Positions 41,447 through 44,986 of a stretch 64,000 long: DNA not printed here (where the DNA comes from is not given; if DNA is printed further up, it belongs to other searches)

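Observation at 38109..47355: Unusual seven-gene ABC operon: two ABC-2 permeases, three NBD-type proteins (one fused to an extracellular toroid, one dead) and a longin-4TM protein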

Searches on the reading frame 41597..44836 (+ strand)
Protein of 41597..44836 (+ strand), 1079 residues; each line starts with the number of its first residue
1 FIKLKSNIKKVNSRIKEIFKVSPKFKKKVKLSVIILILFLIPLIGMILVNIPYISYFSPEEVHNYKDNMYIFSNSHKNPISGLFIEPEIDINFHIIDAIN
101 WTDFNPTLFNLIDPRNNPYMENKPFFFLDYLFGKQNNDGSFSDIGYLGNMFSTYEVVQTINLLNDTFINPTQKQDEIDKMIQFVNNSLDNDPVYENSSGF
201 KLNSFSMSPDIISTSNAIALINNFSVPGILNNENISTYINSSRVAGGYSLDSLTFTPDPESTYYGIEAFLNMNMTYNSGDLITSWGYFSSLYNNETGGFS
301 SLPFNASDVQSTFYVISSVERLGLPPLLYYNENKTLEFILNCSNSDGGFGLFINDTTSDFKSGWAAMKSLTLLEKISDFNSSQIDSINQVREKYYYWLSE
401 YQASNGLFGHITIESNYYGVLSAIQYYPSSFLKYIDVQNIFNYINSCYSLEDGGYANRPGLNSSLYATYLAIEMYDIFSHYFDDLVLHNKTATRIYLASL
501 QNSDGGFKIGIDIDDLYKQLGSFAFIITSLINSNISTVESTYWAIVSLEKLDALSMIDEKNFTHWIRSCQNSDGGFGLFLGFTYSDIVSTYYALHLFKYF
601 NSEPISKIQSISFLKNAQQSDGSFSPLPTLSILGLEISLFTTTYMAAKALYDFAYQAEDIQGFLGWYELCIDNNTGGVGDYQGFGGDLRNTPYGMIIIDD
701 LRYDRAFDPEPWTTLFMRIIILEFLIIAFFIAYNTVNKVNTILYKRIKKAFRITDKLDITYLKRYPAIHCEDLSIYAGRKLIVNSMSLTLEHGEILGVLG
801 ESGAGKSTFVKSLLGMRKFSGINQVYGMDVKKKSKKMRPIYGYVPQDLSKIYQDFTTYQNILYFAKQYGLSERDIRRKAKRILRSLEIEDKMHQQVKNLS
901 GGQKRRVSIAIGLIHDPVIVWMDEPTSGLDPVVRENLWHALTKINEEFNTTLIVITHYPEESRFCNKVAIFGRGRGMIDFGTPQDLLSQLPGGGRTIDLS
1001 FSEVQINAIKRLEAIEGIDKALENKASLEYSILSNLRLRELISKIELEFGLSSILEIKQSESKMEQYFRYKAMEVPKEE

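Call 3: search_protein_families(library=pfam, proteins=[window:41732-44836:+], max_evalue=0.01)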
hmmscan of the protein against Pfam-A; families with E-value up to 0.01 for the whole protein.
window:41732-44836:+ (1034 aa): 8 families
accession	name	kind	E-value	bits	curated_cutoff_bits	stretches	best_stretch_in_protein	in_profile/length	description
PF00432.27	Prenyltrans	-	1e-36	127.4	26.5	4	260-463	25-217/304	Prenyltransferase alpha-alpha toroid domain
PF00005.33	ABC_tran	-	7.7e-26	91.8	25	1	739-882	2-137/137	ABC transporter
PF02463.25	SMC_N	-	0.0001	22.2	40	1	749-920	25-205/220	RecF/RecN/SMC N terminal domain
PF13304.12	AAA_21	-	0.00058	20.4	27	0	814-914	201-300/304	AAA domain, putative AbiEii toxin, Type IV TA system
PF13243.12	SQHop_cyclase_C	-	0.00064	19.3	26.1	0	393-530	162-283/319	Squalene-hopene cyclase C-terminal domain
PF13249.12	SQHop_cyclase_N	-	0.0012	18.6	26.2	0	506-551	39-86/291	Squalene-hopene cyclase N-terminal domain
PF20703.3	nSTAND1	-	0.0024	18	27.1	1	726-767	11-52/379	Novel STAND NTPase 1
PF03215.21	Rad17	-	0.0073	16.7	23.8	0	738-851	35-149/186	Rad17 P-loop domain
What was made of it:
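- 41744..43735 (+): Extracytoplasmic alpha/alpha-toroid ectodomain (~660 aa) made of PFTB-type repeats (QNxDGGF). Pfam Prenyltrans 1e-36 in four stretches (call 3).
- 43892..44836 (+): NBD2: canonical ABC ATPase plus a C-terminal domain, fused to the toroid. Pfam ABC_tran 8e-26 (call 3).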

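Call 7: search_protein_families(library=ncbifam, proteins=[window:41597-44836:+], max_evalue=0.01)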
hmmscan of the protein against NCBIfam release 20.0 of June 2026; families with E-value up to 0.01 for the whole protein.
window:41597-44836:+ (1079 aa): 187 families (the best 25 are shown)
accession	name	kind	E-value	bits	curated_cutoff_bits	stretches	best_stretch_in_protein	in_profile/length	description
TIGR01188.1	drrA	subfamily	6.8e-52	176.6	312.45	1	782-1015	8-233/302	daunorubicin resistance ABC transporter, ATP-binding protein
NF033858.1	ABC2_perm_RbbA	equivalog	2.1e-45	155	1050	1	764-1004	263-500/909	ribosome-associated ATPase/putative transporter RbbA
NF010060.0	PRK13537.1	equivalog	1.8e-41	142.1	521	1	766-989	14-236/314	nodulation factor ABC transporter ATP-binding protein NodI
NF010059.0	PRK13536.1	equivalog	4.6e-40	137.4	549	1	764-989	40-264/342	nodulation factor ABC transporter ATP-binding protein NodI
TIGR03864.1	PQQ_ABC_ATP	hypoth_equivalog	4.3e-38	131.1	302.25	1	767-991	1-224/236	ABC transporter, ATP-binding subunit, PQQ-dependent alcohol dehydrogenase system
TIGR01288.1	nodI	equivalog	1.7e-37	129.1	424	1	768-988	5-224/303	nodulation factor ABC transporter ATP-binding protein NodI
TIGR03522.1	GldA_ABC_ATP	equivalog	2.1e-37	129.2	402.6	1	768-1069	3-298/301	gliding motility-associated ABC transporter ATP-binding subunit GldA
TIGR04521.1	ECF_ATPase_2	equivalog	1.5e-35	122.6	330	1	783-989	21-235/279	energy-coupling factor transporter ATPase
TIGR04520.1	ECF_ATPase_1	equivalog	2.1e-33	115.9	315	1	779-989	14-226/269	energy-coupling factor transporter ATPase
TIGR01186.1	proV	subfamily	6e-33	114.4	326.6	1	777-989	3-220/363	betaine/proline/choline family ABC transporter ATP-binding protein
TIGR02315.1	ABC_phnC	equivalog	9.3e-32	110.4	266.1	1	775-969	10-217/243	phosphonate ABC transporter ATP-binding protein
NF040840.2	tungstate_WtpC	equivalog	1.1e-30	107.2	440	1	781-988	14-220/347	tungstate ABC transporter ATP-binding protein WtpC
TIGR02673.1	FtsE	equivalog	7.8e-30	104.1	264.85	1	775-959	10-197/214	cell division ATP-binding protein FtsE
TIGR03608.1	L_ocin_972_ABC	subfamily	1.1e-29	103.4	254.85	1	772-968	3-203/206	putative bacteriocin export ABC transporter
TIGR03265.1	PhnT2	equivalog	2.2e-29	102.8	457.7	1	776-987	13-223/353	putative 2-aminoethylphosphonate ABC transporter ATP-binding protein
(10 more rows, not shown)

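Call 10: find_homologous_proteins(query=window:41597-44836:+, max_evalue=1e-10)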
Query window:41597-44836:+ (1079 aa): 166 proteins with E <= 1e-10 among 8000 candidates; the best 120 are listed.
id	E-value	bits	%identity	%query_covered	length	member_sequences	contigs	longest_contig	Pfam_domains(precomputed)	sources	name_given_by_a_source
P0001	0.0e+0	2344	100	96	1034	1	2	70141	PF00005.34,PF00432.28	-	-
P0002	0.0e+0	1583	66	99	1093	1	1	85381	PF00005.34,PF00432.28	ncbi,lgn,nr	ncbi:MAG: ATP-binding cassette domain-containing protein [Candidatus Lokiarchaeota archaeon]|nr:ATP-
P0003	0.0e+0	1512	65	97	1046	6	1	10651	PF00005.34,PF13243.13,PF00432.28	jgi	-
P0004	0.0e+0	1479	64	96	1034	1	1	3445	PF00005.34,PF00432.28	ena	-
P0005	0.0e+0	1231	79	63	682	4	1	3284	PF00005.34,PF02463.26,PF00432.28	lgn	-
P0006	0.0e+0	1224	55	98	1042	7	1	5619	PF07678.21,PF00005.34,PF00432.28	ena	-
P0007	0.0e+0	1210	55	97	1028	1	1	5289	PF00005.34,PF02463.26,PF00432.28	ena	-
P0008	0.0e+0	1205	54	97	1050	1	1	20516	PF00005.34,PF02463.26,PF00432.28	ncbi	ncbi:MAG: prenyltransferase/squalene oxidase repeat-containing protein [Promethearchaeota archaeon]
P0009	0.0e+0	1203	53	96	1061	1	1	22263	PF00005.34,PF00432.28,PF13249.13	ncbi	-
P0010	0.0e+0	1203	53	99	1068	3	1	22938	PF00005.34,PF13243.13,PF02463.26,PF00432.28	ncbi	ncbi:MAG: prenyltransferase/squalene oxidase repeat-containing protein [Promethearchaeota archaeon]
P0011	0.0e+0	1202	53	98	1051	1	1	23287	PF00005.34,PF00432.28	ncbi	-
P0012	0.0e+0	1199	54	98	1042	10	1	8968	PF00005.34,PF02463.26,PF00432.28,PF13304.13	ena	-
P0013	0.0e+0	1194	54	97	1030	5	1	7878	PF00005.34,PF00432.28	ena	-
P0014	0.0e+0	1186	54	97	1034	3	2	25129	PF00005.34,PF00432.28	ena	-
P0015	0.0e+0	1181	54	95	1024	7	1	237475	PF00005.34,PF00432.28,PF13249.13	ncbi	-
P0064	0.0e+0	1099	50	98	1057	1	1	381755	PF00005.34,PF02463.26,PF00432.28,PF13249.13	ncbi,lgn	-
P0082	0.0e+0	1077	51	92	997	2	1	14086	PF00005.34,PF00432.28,PF13304.13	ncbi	ncbi:MAG: ATP-binding cassette domain-containing protein [Candidatus Hermodarchaeota archaeon]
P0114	4.0e-283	960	44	98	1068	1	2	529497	PF00005.34,PF00432.28,PF13304.13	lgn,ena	-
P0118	8.8e-233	794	42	92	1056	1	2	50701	PF00005.34,PF02463.26,PF00432.28,PF13304.13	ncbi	ncbi:MAG: prenyltransferase/squalene oxidase repeat-containing protein [Promethearchaeota archaeon]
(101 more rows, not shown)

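Call 12: find_encoding_contigs(protein=P0114, flank=10000, max_places=2)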
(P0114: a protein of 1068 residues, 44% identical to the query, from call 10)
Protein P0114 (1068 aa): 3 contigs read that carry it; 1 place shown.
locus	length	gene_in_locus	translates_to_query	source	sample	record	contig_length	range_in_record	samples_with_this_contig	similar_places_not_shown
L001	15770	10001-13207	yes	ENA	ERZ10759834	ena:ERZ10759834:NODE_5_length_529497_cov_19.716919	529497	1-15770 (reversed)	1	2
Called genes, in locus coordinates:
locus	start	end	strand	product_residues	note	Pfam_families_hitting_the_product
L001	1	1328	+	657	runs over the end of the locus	PF16889:Hepar_II_III_N, PF07940:Hepar_II_III_C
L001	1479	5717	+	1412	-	PF12704:MacB_PCD, PF02687:FtsX, PF12704:MacB_PCD (weak), PF02687:FtsX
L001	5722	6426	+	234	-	PF02463:SMC_N (faint), PF00005:ABC_tran, PF13304:AAA_21 (faint)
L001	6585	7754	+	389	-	PF12679:ABC2_membrane_2, PF12698:ABC2_membrane_3, PF01061:ABC2_membrane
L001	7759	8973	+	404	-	PF12679:ABC2_membrane_2, PF12698:ABC2_membrane_3, PF01061:ABC2_membrane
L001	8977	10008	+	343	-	PF00005:ABC_tran, PF13304:AAA_21 (faint)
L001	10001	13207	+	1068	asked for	PF00432:Prenyltrans, PF13304:AAA_21 (faint), PF00005:ABC_tran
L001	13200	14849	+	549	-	-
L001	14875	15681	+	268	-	-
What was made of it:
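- On MacB/LolCDE/FtsEX (type VII): A true MacB_PCD/FtsX protein is a separate neighbour in L001 (call 12).
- Closest known: MacB / LolCDE / FtsEX. Different: A genuine MacB-type system sits next to the cassette in L001 as a separate unit (call 12).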

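Call 13: find_encoding_contigs(protein=P0118, flank=10000, max_places=2)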
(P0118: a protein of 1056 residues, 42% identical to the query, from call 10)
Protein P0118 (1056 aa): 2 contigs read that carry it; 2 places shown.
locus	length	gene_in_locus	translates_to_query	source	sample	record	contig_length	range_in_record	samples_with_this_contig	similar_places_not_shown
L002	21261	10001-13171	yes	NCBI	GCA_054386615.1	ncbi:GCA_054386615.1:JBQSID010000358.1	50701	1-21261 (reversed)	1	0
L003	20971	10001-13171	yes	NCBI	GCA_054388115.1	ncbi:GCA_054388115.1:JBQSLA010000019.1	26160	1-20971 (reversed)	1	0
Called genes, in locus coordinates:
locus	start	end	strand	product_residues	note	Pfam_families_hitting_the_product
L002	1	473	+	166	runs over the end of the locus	PF03684:UPF0179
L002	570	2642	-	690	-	PF01398:JAB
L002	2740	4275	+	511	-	PF04734:Ceramidase_alk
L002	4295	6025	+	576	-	PF00501:AMP-binding, PF13193:AMP-binding_C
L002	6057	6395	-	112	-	-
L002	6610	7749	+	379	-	PF12679:ABC2_membrane_2, PF12698:ABC2_membrane_3, PF01061:ABC2_membrane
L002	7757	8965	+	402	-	PF12698:ABC2_membrane_3, PF12679:ABC2_membrane_2 (weak), PF01061:ABC2_membrane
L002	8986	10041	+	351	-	PF00005:ABC_tran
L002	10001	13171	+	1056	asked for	PF00432:Prenyltrans (weak), PF13304:AAA_21 (faint), PF00432:Prenyltrans (weak), PF02463:SMC_N (faint), PF00005:ABC_tran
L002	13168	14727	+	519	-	-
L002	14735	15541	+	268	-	-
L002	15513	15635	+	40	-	-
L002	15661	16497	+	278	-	-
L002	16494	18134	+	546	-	-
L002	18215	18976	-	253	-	PF04307:YdjM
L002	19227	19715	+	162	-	PF00025:Arf, PF00071:Ras, PF01926:MMR_HSR1 (faint), PF08477:Roc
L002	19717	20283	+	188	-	-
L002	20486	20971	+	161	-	-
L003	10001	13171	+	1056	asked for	PF00432:Prenyltrans (weak), PF13304:AAA_21 (faint), PF00432:Prenyltrans (weak), PF02463:SMC_N (faint), PF00005:ABC_tran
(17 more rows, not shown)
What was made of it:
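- This holds in the most distant relatives, at 34-44% identity (calls 12, 13).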

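Call 21: find_encoding_contigs(protein=P0082, flank=10000, max_places=1)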
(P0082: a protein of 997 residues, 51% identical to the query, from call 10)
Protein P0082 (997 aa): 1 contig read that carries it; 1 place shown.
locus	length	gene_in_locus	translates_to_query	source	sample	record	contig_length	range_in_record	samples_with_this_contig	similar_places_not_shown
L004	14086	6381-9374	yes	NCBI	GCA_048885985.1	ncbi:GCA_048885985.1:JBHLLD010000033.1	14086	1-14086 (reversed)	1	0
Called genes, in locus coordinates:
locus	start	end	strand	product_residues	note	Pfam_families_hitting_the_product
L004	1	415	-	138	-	?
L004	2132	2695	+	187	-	-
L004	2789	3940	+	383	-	PF12679:ABC2_membrane_2, PF12698:ABC2_membrane_3, PF01061:ABC2_membrane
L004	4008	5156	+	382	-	PF12679:ABC2_membrane_2, PF12698:ABC2_membrane_3, PF01061:ABC2_membrane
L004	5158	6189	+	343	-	PF00005:ABC_tran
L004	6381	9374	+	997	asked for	PF00432:Prenyltrans, PF00005:ABC_tran, PF13304:AAA_21 (faint)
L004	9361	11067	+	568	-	-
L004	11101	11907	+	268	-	-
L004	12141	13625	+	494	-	PF01565:FAD_binding_4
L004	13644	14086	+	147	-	PF13534:Fer4_17 (faint), PF13183:Fer4_8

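Call 22: find_encoding_contigs(protein=P0002, flank=10000, max_places=1)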
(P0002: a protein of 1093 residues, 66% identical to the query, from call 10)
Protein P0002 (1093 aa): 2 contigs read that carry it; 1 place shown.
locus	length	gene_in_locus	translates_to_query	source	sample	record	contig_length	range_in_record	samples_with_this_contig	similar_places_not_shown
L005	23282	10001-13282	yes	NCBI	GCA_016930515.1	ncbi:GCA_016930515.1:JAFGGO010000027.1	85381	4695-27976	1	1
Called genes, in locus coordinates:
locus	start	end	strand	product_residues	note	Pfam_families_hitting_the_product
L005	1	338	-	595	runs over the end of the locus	PF00501:AMP-binding, PF23562:AMP-binding_C_3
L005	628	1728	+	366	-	PF01757:Acyl_transf_3, PF07786:HGSNAT_cat, PF10129:OpgC_C (weak)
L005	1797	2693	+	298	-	PF05853:BKACE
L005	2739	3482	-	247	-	-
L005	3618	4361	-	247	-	-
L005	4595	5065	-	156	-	-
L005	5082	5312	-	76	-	-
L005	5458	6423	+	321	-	PF13482:RNase_H_2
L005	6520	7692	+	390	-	PF12679:ABC2_membrane_2, PF12698:ABC2_membrane_3, PF01061:ABC2_membrane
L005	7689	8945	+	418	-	PF12679:ABC2_membrane_2, PF12698:ABC2_membrane_3, PF01061:ABC2_membrane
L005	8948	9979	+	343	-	PF00005:ABC_tran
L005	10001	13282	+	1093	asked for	PF00432:Prenyltrans, PF00005:ABC_tran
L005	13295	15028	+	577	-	-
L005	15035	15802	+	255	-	-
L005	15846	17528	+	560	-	PF00890:FAD_binding_2 (faint), PF01266:DAO, PF16901:DAO_C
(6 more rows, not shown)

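Call 23: find_encoding_contigs(protein=P0064, flank=10000, max_places=1)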
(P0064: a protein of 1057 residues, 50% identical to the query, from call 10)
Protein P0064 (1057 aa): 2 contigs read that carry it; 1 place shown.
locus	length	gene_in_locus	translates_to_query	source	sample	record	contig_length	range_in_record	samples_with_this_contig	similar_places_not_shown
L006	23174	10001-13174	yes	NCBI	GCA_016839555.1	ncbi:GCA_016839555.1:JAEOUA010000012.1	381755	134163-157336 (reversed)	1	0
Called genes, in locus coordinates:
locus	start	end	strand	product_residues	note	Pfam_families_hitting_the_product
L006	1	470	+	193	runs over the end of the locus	PF02517:Rce1-like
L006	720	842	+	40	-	-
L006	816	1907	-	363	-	PF03599:CdhD, PF14697:Fer4_21 (faint), PF13237:Fer4_10, PF12838:Fer4_7 (weak), PF13187:Fer4_9 (weak)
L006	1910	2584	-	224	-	PF01209:Ubie_methyltran, PF02353:CMAS, PF05175:MTS (weak), PF13489:Methyltransf_23, PF13847:Methyltransf_31, PF08241:Methyltransf_11, PF08242:Methyltransf_12, PF13649:Methyltransf_25, +1 more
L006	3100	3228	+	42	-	-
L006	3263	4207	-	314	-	PF04307:YdjM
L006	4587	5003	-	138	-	PF10604:Polyketide_cyc2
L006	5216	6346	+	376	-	PF05559:DUF763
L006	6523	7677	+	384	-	PF12679:ABC2_membrane_2, PF12698:ABC2_membrane_3, PF01061:ABC2_membrane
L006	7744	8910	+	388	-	PF12679:ABC2_membrane_2, PF12698:ABC2_membrane_3, PF01061:ABC2_membrane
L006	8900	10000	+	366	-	PF00005:ABC_tran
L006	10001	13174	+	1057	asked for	PF13249:SQHop_cyclase_N (faint), PF00432:Prenyltrans, PF02463:SMC_N (faint), PF00005:ABC_tran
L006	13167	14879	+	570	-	-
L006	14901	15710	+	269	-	-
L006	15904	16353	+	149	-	PF22043:DUF6935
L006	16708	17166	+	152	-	-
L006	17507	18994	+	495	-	PF01565:FAD_binding_4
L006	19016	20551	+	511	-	PF13183:Fer4_8 (weak), PF02754:CCG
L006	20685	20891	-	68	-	-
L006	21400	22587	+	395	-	PF00465:Fe-ADH, PF13685:Fe-ADH_2 (weak), PF25137:ADH_Fe_C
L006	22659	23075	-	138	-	-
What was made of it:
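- Overlapping or abutting gene calls in homologous loci: calls 12, 13, 21-23.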

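Call 54: search_protein_families(library=ncbifam, proteins=[L006:17507-18994:+, L006:19016-20551:+, L002:15661-16497:+, L002:16494-18134:+, L004:12141-13625:+], max_evalue=0.00001)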
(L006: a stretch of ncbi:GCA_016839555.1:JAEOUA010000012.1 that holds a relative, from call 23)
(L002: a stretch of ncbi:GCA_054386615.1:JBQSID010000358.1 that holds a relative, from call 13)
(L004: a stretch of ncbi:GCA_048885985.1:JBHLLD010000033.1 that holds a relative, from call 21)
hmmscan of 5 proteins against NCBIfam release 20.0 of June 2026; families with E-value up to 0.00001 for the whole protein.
L006:17507-18994:+ (495 aa): 5 families
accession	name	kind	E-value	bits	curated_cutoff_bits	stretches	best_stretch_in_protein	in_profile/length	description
TIGR00387.1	glcD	equivalog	1.2e-26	93.5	567.9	1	49-239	1-181/413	glycolate oxidase subunit GlcD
NF008408.0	PRK11230.1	equivalog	6.2e-16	57.9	897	1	45-238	55-237/499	glycolate oxidase subunit GlcD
NF049975.1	2HglutDHaseYdiJ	equivalog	4.4e-08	31.4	1350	0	43-140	49-147/1018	D-2-hydroxyglutarate dehydrogenase YdiJ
NF008439.0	PRK11282.1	equivalog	3.2e-06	26.2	284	0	201-259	143-200/358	glycolate oxidase subunit GlcE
NF053785.1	DcplphribOxDprE1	equivalog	3.7e-06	26.4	500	1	48-128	17-94/449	decaprenylphosphoryl-beta-D-ribose oxidase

L006:19016-20551:+ (511 aa): 10 families
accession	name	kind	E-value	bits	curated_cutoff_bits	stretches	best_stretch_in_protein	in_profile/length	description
NF004898.0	PRK06259.1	equivalog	1.2e-51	175.9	385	2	87-264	176-352/488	fumarate reductase (CoM/CoB) subunit TfrB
NF045670.1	quin_L_LdhH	equivalog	8.2e-29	100.4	800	2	168-272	459-565/706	L-lactate dehydrogenase (quinone) large subunit LdhH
TIGR03288.1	CoB_CoM_SS_B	equivalog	1.2e-16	60.9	345.15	2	388-464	159-234/290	CoB--CoM heterodisulfide reductase subunit B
NF008369.0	PRK11168.1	equivalog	2.2e-16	59.7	278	1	172-362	163-309/401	anaerobic glycerol-3-phosphate dehydrogenase subunit C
NF045663.1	diclust_near_Sec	equivalog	2.3e-12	45.8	530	1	98-263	354-508/759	pyridine nucleotide-disulfide oxidoreductase/dicluster-binding protein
NF008434.0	PRK11274.1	equivalog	2.1e-11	43.4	333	0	181-244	173-236/409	glycolate oxidase subunit GlcF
NF045711.1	sulf_resp_HmcF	equivalog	3.1e-11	42.7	750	1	394-478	354-436/457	sulfate respiration complex iron-sulfur protein HmcF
NF045724.1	ferredox_TmcB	equivalog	1.4e-10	40.4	735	1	400-487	334-424/430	electron transfer complex ferredoxin TmcB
NF045796.1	DsrK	equivalog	1.9e-06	26.8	400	0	391-475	338-421/453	sulfate reduction electron transfer complex DsrMKJOP subunit DsrK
TIGR03379.1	glycerol3P_GlpC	equivalog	3.9e-06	25.9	279.9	0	176-242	162-228/397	anaerobic glycerol-3-phosphate dehydrogenase subunit GlpC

L002:15661-16497:+ (278 aa): 0 families

L002:16494-18134:+ (546 aa): 0 families

L004:12141-13625:+ (494 aa): 4 families
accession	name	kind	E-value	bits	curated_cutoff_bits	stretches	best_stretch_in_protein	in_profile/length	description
TIGR00387.1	glcD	equivalog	5.8e-26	91.3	567.9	1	49-239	1-181/413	glycolate oxidase subunit GlcD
NF008408.0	PRK11230.1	equivalog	4.9e-16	58.3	897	1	45-238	55-237/499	glycolate oxidase subunit GlcD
NF049975.1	2HglutDHaseYdiJ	equivalog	7.1e-09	34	1350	0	44-187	50-192/1018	D-2-hydroxyglutarate dehydrogenase YdiJ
NF008439.0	PRK11282.1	equivalog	1e-06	27.8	284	0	204-263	146-204/358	glycolate oxidase subunit GlcE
